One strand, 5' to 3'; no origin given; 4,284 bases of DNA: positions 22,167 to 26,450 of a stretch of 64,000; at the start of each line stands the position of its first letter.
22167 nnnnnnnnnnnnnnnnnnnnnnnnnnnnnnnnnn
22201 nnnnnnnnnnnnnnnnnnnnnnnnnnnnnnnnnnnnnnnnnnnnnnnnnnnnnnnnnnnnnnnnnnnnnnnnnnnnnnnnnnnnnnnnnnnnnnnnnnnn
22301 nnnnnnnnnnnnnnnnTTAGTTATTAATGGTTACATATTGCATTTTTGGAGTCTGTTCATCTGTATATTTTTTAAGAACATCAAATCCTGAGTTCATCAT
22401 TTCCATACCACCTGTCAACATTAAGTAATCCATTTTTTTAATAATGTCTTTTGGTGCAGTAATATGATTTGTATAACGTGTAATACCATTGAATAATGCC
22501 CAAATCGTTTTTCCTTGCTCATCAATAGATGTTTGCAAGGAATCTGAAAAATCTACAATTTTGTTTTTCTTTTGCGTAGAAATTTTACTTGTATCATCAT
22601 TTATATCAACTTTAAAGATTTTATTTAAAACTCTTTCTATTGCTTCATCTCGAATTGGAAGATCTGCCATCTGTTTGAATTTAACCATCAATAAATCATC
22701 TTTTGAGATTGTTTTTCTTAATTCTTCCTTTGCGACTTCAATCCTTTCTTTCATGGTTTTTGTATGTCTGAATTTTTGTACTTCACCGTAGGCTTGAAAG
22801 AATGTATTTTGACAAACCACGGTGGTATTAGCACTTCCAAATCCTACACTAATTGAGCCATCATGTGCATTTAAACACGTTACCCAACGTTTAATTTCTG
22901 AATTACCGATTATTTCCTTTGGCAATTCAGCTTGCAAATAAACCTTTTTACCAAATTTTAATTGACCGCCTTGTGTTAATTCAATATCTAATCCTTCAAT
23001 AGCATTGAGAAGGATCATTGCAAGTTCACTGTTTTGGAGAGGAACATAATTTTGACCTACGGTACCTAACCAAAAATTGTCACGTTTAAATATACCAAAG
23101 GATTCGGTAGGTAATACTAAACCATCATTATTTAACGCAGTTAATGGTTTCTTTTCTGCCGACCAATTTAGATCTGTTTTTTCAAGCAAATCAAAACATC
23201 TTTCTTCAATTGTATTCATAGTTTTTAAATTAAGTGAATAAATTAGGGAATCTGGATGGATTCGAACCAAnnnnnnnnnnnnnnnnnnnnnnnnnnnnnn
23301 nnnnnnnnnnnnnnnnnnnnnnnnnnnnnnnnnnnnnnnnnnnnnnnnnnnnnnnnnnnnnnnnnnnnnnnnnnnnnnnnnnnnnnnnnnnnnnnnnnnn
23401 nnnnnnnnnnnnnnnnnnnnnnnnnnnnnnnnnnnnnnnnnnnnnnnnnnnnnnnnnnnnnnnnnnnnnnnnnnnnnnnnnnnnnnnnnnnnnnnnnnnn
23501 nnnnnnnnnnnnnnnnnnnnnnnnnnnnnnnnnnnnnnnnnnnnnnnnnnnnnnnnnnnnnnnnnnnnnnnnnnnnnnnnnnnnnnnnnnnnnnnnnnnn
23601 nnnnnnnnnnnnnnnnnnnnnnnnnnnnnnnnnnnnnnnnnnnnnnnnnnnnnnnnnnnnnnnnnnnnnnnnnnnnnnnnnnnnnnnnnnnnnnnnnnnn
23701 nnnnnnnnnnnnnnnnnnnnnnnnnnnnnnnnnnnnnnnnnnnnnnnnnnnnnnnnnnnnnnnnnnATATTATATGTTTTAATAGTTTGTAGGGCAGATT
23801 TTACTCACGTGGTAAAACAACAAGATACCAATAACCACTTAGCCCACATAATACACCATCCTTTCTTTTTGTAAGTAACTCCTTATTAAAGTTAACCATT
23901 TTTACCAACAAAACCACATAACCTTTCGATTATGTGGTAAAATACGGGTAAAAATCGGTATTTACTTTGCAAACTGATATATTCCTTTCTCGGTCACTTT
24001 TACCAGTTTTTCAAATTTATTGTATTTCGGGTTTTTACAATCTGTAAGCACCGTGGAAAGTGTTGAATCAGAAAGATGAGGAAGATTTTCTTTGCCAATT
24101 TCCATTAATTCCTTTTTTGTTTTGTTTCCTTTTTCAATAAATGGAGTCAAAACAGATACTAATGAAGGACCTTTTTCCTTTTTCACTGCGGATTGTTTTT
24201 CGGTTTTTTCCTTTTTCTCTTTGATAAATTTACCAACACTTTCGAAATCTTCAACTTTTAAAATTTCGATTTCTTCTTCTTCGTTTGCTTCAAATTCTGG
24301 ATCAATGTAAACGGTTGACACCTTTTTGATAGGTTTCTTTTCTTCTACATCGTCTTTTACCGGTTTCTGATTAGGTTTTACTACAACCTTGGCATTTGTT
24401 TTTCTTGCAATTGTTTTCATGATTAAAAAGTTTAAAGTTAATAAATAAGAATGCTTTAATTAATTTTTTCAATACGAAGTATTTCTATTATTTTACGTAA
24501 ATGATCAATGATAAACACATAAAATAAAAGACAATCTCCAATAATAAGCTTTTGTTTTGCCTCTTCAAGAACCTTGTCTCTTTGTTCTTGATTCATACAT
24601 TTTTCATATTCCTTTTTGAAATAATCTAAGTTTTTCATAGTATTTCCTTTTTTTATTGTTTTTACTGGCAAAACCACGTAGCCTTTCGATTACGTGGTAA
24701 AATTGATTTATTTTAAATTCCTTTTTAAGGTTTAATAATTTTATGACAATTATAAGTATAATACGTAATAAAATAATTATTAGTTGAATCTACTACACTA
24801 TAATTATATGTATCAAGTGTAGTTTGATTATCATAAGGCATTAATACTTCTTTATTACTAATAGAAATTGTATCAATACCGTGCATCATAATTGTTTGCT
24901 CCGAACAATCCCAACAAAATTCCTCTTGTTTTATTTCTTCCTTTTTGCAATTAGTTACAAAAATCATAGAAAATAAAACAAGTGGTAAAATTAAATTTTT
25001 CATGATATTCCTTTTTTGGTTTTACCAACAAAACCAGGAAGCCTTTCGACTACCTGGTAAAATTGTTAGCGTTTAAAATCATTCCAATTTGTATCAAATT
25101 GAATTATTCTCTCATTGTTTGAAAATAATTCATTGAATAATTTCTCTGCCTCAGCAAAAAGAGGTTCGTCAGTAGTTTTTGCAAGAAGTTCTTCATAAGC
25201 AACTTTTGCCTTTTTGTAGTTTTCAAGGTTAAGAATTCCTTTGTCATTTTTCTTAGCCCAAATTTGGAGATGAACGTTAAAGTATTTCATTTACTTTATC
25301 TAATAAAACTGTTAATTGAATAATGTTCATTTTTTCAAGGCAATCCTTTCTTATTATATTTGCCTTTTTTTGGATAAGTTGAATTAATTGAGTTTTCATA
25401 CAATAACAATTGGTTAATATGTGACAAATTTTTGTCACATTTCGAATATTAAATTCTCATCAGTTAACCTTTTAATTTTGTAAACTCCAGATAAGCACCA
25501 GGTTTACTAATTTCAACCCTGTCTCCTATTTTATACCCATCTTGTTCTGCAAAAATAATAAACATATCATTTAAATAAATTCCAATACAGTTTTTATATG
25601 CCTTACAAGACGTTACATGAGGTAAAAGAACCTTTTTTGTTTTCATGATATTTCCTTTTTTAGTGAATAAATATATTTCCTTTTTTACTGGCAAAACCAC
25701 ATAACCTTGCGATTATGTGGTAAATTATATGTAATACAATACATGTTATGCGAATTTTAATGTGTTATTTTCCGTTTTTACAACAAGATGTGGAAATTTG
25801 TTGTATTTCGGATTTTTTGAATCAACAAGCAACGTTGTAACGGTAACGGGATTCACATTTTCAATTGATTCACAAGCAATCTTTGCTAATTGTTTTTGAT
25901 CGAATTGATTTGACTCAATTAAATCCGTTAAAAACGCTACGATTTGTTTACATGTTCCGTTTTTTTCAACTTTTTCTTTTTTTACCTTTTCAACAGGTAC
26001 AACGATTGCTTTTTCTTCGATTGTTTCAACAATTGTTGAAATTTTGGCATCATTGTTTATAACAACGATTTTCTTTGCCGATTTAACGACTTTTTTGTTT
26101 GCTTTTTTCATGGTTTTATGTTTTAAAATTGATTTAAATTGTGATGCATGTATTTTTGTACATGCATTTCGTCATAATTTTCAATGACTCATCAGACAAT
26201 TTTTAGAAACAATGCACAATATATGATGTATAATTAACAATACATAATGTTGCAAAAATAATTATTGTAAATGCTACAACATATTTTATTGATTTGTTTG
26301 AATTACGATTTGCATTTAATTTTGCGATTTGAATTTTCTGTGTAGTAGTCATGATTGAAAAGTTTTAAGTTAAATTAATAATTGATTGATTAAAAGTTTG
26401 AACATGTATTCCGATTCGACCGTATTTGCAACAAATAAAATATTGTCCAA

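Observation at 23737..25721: Five copies of a strand-specific GNRA-capped RNA hairpin with compensatory substitutions punctuating the earliest genes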

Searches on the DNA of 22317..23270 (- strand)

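Call 57: search_rna_families(sources=[L043, L044, L045, L047, L049], threshold=evalue, max_evalue=0.5)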
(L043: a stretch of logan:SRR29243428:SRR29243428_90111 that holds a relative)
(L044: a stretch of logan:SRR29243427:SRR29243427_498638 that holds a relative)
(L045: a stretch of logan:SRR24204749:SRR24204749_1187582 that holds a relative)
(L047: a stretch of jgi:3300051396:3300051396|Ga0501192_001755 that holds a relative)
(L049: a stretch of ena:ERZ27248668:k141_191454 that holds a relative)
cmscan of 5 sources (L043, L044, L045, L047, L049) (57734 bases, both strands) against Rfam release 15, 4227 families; matches with E-value up to 0.5: 2.
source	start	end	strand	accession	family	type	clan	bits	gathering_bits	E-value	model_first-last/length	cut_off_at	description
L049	8387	8657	+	RF01390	isrG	Gene; sRNA;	-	39.6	100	5e-07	1-279/279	no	isrG Hfq binding RNA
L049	2612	2673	+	RF00607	SNORD98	Gene; snRNA; snoRNA; CD-box;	-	29.8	50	0.076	1-65/65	no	Small nucleolar RNA SNORD98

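Call 85: search_rna_families(source=L137, threshold=evalue, max_evalue=1, show_alignments=3)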
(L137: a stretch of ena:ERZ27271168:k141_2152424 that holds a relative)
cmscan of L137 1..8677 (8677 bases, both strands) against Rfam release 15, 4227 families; matches with E-value up to 1: 1.
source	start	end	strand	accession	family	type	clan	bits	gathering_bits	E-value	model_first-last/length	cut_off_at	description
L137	7717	7821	+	RF02728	HrrF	Gene; sRNA;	-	23.9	77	0.97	1-116/116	no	Haemophilus regulatory RNA responsive to iron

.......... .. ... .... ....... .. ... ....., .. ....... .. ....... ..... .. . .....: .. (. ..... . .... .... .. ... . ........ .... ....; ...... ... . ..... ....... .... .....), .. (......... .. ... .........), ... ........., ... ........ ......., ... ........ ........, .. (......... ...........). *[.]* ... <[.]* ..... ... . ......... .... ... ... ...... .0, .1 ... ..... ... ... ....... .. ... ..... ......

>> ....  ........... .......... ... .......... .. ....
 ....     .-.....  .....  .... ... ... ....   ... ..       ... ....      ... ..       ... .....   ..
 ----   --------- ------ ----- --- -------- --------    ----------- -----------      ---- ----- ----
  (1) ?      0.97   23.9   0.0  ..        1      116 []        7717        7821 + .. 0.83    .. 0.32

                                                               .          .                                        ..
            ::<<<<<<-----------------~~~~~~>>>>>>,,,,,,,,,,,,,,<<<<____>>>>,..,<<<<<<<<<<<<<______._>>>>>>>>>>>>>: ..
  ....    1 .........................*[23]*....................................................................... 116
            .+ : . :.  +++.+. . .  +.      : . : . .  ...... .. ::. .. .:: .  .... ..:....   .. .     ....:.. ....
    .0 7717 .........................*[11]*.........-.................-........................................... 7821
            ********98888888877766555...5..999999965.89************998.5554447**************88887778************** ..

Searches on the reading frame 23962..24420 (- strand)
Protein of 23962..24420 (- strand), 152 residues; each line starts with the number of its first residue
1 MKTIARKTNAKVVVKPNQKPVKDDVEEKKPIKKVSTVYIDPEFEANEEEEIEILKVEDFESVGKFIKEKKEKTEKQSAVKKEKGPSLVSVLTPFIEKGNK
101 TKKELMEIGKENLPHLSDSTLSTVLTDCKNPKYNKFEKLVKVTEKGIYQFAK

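Call 14: search_protein_families(library=pfam, proteins=[window:23962-24420:-], max_evalue=0.01)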
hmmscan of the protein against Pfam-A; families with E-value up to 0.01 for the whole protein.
window:23962-24420:- (152 aa): 0 families

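Call 72: search_protein_families(library=phrogs, proteins=[window:23962-24420:-], max_evalue=0.01)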
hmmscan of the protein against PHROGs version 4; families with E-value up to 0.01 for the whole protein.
window:23962-24420:- (152 aa): 0 families

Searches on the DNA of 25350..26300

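Call 21: search_rna_families(source=window, start=25350, end=26300, threshold=evalue, max_evalue=10, show_alignments=4)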
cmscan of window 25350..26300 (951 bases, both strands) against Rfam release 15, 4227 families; matches with E-value up to 10: 6.
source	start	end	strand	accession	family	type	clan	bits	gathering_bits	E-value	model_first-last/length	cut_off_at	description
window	25413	25508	-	RF03152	RAGATH-1-hammerhead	Gene; ribozyme;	-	29.2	56.3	0.013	1-77/77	no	RAGATH-1 hammerhead ribozyme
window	26161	26218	-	RF00008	Hammerhead_3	Gene; ribozyme;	CL00010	27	48.5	0.0025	1-54/54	no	Hammerhead ribozyme (type III)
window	25672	25750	+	RF02368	Yfr21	Gene; sRNA;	-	16.6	100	7.5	1-205/205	no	Cyanobacterial functional RNA 21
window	25405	25509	-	RF00426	SCARNA15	Gene; snRNA; snoRNA; scaRNA;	CL00019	16.1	65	3.7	1-128/128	no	Small Cajal body specific RNA 15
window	26026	26060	-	RF01611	ceN108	Gene; snRNA; snoRNA; CD-box;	-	15.4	50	4.8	33-66/70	no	Caenorhabditis snoRNA ceN108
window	25696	25843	+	RF01264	snR83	Gene; snRNA; snoRNA; HACA-box;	CL00023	12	75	5.2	1-308/308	no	Small nucleolar RNA snR83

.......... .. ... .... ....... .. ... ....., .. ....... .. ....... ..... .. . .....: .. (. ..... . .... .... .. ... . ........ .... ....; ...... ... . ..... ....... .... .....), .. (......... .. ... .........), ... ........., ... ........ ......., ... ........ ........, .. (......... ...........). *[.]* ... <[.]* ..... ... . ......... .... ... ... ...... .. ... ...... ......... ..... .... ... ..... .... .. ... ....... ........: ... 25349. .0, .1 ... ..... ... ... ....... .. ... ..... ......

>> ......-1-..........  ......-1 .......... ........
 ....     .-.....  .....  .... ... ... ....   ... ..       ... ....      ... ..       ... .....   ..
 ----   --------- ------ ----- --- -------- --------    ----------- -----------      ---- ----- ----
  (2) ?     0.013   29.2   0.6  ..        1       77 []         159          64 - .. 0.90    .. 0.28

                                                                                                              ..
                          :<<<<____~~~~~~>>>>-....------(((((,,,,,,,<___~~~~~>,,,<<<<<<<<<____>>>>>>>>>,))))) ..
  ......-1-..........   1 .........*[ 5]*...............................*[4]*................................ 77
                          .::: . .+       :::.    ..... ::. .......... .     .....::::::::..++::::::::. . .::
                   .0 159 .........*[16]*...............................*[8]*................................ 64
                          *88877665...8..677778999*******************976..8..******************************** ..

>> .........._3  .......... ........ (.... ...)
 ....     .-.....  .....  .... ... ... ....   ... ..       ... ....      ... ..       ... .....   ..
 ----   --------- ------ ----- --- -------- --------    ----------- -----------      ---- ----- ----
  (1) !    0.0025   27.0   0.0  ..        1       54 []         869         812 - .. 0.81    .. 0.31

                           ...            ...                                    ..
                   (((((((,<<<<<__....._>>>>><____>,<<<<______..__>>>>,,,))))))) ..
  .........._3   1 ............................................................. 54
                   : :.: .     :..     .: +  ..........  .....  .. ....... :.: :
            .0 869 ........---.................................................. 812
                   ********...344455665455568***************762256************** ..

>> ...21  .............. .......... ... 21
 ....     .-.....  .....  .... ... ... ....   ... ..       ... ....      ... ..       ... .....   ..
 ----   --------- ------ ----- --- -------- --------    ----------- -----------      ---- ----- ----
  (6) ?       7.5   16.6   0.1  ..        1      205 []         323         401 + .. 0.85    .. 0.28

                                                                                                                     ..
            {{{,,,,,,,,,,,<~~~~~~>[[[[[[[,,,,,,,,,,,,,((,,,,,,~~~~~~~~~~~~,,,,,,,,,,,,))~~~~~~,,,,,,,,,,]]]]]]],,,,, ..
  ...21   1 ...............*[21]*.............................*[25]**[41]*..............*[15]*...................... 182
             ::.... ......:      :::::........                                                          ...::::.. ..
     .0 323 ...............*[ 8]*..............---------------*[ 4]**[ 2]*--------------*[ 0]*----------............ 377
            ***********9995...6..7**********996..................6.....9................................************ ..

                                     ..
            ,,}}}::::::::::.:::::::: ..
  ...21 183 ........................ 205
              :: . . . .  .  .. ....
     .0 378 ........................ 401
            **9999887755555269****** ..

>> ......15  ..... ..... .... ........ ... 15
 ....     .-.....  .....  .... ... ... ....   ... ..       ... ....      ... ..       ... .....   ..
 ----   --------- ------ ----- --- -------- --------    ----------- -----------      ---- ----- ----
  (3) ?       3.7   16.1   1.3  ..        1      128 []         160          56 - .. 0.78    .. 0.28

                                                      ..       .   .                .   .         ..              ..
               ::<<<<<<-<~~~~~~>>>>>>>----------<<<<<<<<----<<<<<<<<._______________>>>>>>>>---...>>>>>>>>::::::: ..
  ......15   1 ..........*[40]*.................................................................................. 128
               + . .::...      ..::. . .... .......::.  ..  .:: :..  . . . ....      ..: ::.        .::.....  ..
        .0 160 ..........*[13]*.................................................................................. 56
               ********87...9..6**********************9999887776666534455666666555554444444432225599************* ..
